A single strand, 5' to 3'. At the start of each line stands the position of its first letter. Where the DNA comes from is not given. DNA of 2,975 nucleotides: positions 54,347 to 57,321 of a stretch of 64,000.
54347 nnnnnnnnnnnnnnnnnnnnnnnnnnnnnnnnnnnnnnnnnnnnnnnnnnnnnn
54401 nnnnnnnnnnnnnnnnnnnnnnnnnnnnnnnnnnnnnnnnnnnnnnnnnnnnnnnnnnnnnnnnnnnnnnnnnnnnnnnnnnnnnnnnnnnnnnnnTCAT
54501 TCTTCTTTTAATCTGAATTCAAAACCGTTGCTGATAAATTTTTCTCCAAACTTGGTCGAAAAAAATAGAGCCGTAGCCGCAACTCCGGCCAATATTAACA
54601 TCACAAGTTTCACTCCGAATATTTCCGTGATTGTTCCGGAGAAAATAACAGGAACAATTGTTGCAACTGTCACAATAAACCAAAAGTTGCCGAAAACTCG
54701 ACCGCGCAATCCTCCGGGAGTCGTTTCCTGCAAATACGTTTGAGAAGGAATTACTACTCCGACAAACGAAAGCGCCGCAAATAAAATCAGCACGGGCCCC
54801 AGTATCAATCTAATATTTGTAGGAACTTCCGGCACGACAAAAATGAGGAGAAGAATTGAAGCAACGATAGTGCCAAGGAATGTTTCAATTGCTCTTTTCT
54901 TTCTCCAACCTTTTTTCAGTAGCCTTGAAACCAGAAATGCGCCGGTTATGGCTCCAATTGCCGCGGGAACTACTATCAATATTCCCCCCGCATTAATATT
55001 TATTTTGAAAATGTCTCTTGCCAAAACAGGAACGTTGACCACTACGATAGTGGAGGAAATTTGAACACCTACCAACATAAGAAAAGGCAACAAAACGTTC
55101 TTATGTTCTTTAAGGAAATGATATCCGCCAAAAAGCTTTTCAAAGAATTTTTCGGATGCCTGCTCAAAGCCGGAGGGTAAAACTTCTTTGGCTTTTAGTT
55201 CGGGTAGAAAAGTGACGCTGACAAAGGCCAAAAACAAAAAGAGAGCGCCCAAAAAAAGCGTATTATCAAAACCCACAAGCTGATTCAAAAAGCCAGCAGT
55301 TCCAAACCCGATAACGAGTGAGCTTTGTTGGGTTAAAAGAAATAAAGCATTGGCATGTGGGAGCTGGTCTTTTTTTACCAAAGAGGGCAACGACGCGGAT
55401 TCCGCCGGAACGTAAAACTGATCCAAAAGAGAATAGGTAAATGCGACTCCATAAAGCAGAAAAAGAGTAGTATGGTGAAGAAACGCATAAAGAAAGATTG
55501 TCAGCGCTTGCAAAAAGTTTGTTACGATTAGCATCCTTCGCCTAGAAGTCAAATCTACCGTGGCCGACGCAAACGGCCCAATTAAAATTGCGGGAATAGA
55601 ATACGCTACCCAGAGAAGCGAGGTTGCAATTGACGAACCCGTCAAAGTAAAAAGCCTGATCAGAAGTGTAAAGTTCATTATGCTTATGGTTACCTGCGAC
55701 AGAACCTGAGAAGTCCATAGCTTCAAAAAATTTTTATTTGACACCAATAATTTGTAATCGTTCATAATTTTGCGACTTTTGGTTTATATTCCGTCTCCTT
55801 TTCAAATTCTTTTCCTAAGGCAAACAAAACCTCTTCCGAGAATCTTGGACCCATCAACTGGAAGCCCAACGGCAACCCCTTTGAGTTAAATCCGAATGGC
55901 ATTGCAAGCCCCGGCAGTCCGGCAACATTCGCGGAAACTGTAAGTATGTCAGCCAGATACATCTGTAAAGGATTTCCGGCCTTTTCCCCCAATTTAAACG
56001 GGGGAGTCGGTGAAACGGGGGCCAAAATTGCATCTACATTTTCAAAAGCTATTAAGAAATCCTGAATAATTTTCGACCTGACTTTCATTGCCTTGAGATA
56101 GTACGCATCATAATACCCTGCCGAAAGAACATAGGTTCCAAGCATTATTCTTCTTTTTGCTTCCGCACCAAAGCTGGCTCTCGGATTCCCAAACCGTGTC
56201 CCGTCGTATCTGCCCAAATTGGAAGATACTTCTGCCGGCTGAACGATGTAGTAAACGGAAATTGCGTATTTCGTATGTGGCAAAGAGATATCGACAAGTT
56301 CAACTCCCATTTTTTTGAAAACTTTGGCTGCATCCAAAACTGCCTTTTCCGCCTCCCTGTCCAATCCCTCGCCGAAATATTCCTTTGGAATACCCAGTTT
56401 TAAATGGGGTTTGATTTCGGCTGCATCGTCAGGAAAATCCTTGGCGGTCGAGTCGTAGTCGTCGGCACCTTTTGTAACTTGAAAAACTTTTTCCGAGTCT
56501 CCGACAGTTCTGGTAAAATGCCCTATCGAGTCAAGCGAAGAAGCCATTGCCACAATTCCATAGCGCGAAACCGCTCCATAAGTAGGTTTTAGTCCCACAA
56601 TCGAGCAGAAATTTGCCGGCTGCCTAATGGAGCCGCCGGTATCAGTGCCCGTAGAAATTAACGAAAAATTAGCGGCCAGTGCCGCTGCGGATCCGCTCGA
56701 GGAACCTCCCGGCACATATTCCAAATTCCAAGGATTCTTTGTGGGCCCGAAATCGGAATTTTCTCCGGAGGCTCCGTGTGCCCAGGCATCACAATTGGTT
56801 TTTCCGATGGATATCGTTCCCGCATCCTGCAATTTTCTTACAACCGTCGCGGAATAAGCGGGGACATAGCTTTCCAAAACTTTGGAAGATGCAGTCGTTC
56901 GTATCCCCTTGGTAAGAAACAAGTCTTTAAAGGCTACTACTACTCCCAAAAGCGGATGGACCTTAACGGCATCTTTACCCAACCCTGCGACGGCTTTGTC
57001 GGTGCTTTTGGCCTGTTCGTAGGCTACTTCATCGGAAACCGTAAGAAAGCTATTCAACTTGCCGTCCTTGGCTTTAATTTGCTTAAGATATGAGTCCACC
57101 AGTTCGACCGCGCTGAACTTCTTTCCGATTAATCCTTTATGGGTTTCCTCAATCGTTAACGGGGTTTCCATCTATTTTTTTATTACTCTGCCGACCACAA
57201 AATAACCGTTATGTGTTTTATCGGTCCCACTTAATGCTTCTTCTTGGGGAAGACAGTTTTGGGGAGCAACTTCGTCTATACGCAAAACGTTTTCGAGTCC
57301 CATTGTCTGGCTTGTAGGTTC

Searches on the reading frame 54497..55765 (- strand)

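Call 74: search_protein_families(library=pfam, proteins=[window:54497-55765:-], max_evalue=1e-8)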
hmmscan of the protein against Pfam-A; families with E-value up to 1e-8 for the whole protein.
window:54497-55765:- (422 aa): 2 families
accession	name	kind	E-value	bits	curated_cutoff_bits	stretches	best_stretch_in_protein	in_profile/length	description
PF07690.21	MFS_1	-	1.4e-28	100.3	33.4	1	16-370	1-344/347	Major Facilitator Superfamily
PF05977.19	MFS_3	-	1e-14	54.3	27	1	9-394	8-381/524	Transmembrane secretion effector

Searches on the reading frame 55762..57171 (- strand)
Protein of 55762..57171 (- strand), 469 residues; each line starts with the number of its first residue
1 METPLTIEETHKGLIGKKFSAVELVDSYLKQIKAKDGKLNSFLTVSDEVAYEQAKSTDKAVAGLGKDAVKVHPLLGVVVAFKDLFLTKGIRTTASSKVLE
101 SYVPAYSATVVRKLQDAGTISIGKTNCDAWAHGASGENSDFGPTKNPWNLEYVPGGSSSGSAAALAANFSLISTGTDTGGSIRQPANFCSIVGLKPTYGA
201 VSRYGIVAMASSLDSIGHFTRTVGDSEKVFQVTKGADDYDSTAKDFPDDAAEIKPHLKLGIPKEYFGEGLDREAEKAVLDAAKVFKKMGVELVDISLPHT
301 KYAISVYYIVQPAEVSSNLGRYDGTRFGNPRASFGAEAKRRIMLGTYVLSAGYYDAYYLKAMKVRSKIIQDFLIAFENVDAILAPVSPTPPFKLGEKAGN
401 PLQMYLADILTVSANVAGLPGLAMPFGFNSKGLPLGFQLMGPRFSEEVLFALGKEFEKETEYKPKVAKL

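Call 74: search_protein_families(library=pfam, proteins=[window:55762-57171:-], max_evalue=1e-8)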
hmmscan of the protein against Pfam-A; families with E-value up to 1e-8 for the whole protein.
window:55762-57171:- (469 aa): 1 family
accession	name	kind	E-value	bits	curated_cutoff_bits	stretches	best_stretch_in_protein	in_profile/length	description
PF01425.27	Amidase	-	1.2e-132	443.6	27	1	23-449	1-444/445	Amidase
